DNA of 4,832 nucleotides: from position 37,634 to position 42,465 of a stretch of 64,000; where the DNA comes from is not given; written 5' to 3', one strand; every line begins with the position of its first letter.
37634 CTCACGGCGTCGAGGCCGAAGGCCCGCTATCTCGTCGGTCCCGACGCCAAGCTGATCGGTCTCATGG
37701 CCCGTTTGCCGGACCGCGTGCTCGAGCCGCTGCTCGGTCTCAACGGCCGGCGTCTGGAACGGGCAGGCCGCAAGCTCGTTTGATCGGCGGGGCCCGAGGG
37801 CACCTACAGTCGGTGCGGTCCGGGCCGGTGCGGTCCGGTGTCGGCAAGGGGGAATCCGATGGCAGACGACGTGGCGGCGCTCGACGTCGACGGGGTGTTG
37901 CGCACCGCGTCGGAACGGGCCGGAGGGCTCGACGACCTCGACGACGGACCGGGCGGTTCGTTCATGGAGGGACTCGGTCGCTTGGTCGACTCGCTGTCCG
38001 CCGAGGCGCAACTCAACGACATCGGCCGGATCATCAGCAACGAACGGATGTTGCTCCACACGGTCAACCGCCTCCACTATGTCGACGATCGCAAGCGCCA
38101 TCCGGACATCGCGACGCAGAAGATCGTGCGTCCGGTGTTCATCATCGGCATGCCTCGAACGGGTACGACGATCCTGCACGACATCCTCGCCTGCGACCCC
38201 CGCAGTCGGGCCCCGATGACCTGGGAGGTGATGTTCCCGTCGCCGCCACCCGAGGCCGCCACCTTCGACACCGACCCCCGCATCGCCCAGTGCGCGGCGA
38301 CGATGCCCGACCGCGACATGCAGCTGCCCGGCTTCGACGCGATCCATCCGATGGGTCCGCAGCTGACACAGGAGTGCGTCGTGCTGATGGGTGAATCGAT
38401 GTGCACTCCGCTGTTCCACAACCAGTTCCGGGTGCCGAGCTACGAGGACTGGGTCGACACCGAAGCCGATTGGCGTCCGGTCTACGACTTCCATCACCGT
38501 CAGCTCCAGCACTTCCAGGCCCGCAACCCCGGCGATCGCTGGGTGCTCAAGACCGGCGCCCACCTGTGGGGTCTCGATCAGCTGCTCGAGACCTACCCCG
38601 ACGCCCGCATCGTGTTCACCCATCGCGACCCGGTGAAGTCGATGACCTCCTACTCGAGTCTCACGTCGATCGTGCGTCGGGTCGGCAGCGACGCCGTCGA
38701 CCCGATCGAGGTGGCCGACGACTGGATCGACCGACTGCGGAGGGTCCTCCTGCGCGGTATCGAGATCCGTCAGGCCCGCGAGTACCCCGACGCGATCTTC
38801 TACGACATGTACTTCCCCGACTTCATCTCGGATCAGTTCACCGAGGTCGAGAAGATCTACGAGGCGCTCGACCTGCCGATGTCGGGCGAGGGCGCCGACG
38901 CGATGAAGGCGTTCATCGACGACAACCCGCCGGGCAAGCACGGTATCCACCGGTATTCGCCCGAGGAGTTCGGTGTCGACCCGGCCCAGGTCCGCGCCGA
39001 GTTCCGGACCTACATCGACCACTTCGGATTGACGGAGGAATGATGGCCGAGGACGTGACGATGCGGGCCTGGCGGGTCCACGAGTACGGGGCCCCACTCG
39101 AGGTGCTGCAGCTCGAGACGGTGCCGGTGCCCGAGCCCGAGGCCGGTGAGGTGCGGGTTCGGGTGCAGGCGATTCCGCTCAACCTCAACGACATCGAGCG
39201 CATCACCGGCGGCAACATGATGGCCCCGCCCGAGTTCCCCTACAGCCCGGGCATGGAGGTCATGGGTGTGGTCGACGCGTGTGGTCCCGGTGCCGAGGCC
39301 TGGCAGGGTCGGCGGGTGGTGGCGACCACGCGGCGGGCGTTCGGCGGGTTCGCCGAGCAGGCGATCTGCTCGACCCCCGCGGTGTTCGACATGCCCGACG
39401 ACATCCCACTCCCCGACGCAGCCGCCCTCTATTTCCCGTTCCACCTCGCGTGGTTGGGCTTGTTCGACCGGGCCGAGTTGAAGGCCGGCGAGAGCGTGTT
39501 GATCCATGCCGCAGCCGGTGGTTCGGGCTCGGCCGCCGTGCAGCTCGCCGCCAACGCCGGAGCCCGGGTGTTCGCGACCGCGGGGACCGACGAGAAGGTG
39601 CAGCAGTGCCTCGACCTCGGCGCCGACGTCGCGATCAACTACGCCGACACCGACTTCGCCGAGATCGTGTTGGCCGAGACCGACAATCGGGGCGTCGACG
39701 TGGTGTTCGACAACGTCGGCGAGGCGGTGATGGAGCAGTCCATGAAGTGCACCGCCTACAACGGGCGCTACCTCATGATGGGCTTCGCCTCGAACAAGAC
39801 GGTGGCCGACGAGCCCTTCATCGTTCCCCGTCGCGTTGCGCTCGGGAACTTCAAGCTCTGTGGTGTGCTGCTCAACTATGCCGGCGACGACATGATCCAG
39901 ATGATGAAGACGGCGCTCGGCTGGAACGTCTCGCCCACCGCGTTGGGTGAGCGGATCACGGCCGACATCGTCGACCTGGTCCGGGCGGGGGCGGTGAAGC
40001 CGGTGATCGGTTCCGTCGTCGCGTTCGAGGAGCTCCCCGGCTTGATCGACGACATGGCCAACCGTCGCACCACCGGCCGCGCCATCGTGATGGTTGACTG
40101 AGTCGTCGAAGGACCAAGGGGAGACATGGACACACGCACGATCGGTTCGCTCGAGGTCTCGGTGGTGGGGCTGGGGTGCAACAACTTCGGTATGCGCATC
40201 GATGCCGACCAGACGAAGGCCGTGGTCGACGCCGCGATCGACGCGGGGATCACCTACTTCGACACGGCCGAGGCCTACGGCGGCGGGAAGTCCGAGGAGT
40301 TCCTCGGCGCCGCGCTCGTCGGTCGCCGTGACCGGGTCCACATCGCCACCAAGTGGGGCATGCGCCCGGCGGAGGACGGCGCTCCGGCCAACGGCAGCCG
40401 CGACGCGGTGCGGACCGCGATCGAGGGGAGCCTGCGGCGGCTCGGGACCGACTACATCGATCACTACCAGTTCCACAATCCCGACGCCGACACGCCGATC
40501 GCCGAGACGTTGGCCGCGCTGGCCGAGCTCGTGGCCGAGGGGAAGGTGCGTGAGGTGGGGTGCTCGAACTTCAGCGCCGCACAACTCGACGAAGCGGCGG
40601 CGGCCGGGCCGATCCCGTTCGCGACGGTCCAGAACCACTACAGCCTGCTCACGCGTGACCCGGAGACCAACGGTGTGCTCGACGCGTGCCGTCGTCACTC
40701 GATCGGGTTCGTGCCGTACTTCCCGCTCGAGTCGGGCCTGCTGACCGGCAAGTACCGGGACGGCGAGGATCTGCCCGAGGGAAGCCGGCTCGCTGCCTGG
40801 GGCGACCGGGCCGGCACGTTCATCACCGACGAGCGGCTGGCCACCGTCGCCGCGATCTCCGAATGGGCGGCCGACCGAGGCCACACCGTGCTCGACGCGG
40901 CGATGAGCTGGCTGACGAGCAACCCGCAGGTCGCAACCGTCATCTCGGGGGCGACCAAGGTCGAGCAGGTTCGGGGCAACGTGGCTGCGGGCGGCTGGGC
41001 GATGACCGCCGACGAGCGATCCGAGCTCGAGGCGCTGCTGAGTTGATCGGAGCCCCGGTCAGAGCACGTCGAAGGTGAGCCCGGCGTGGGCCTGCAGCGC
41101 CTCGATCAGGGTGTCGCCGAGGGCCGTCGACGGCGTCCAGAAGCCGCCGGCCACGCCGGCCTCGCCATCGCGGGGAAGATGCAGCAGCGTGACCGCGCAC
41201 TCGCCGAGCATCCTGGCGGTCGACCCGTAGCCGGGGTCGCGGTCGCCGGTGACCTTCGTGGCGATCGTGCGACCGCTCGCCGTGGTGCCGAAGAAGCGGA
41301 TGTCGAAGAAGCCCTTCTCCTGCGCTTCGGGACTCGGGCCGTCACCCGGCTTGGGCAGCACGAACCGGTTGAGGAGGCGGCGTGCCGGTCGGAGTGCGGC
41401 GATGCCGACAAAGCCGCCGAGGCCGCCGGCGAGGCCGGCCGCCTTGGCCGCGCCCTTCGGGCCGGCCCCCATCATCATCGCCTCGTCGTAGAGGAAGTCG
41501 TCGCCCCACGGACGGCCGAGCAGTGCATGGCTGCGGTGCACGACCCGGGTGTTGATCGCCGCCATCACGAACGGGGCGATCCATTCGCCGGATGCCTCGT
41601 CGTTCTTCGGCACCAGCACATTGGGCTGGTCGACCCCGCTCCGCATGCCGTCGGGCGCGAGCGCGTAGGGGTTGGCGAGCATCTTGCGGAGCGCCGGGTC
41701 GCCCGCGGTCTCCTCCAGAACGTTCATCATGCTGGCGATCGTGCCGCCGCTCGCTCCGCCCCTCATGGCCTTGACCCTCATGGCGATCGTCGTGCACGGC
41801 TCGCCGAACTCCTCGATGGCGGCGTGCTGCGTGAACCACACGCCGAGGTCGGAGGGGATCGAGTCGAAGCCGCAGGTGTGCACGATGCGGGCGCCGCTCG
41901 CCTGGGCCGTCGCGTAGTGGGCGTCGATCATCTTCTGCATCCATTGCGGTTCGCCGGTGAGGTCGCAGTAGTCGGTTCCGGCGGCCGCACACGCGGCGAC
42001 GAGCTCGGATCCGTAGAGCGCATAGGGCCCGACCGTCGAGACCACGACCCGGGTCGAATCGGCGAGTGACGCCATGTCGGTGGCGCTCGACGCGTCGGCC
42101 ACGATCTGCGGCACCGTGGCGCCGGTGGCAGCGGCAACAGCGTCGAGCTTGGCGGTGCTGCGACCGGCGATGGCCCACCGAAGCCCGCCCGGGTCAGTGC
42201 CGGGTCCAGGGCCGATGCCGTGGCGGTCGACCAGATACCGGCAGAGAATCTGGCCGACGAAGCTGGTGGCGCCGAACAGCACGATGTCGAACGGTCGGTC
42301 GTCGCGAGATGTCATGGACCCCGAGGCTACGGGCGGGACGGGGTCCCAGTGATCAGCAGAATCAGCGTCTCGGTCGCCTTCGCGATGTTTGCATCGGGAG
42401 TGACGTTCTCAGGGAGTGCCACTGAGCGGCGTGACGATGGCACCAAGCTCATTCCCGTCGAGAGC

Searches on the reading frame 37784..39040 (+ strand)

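Call 27: search_protein_families(library=pfam, proteins=[window:37784-39040:+], max_evalue=0.001)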
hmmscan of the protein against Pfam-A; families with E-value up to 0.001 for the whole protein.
window:37784-39040:+ (419 aa): 4 families
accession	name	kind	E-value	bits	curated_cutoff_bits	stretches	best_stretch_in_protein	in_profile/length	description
PF13469.12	Sulfotransfer_3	-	2.8e-38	132.8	27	1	117-366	1-214/216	Sulfotransferase family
PF17784.7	Sulfotransfer_4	-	4.3e-06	27.2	22.8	0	264-322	81-140/215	Sulfotransferase domain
PF00685.33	Sulfotransfer_1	-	1.3e-05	25.2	22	1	117-371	3-188/255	Sulfotransferase domain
PF15843.10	DUF4719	-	0.00072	19.9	27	0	12-129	77-189/202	Domain of unknown function (DUF4719)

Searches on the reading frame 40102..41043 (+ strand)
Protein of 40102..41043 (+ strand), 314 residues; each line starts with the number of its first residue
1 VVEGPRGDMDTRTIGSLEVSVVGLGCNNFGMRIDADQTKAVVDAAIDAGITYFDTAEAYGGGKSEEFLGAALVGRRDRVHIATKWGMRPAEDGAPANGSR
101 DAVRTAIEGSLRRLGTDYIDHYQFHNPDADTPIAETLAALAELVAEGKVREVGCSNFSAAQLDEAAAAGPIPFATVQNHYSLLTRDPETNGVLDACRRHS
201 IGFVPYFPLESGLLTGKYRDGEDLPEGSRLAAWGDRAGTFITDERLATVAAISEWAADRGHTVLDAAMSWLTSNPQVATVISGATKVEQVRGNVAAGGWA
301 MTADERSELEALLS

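Call 27: search_protein_families(library=pfam, proteins=[window:40102-41043:+], max_evalue=0.001)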
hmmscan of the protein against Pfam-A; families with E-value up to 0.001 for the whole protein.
window:40102-41043:+ (314 aa): 1 family
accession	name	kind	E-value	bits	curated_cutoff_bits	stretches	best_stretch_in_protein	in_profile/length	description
PF00248.27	Aldo_ket_red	-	4.7e-77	259.4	24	1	22-312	2-289/291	Aldo/keto reductase family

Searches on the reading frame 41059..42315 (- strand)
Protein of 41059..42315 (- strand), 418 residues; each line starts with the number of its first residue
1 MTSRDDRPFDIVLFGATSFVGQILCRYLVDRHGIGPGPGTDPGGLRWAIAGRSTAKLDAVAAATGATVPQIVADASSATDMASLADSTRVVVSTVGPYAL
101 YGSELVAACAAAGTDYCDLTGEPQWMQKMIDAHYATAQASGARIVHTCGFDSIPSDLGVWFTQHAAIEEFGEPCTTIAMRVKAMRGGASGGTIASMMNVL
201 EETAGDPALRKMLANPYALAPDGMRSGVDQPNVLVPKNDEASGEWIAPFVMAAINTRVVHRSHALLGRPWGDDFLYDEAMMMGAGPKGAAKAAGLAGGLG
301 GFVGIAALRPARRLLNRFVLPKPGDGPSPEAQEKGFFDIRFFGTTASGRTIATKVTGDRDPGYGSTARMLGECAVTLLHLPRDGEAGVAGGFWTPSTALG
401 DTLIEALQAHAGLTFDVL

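Call 3: search_protein_families(library=pfam, proteins=[window:41059-42315:-], max_evalue=0.01)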
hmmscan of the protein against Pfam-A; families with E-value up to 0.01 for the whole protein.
window:41059-42315:- (418 aa): 1 family
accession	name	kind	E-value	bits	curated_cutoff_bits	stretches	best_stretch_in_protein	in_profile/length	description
PF03435.24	Sacchrp_dh_NADP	-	1.8e-09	38.5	25.1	1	11-143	1-127/129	Saccharopine dehydrogenase NADP binding domain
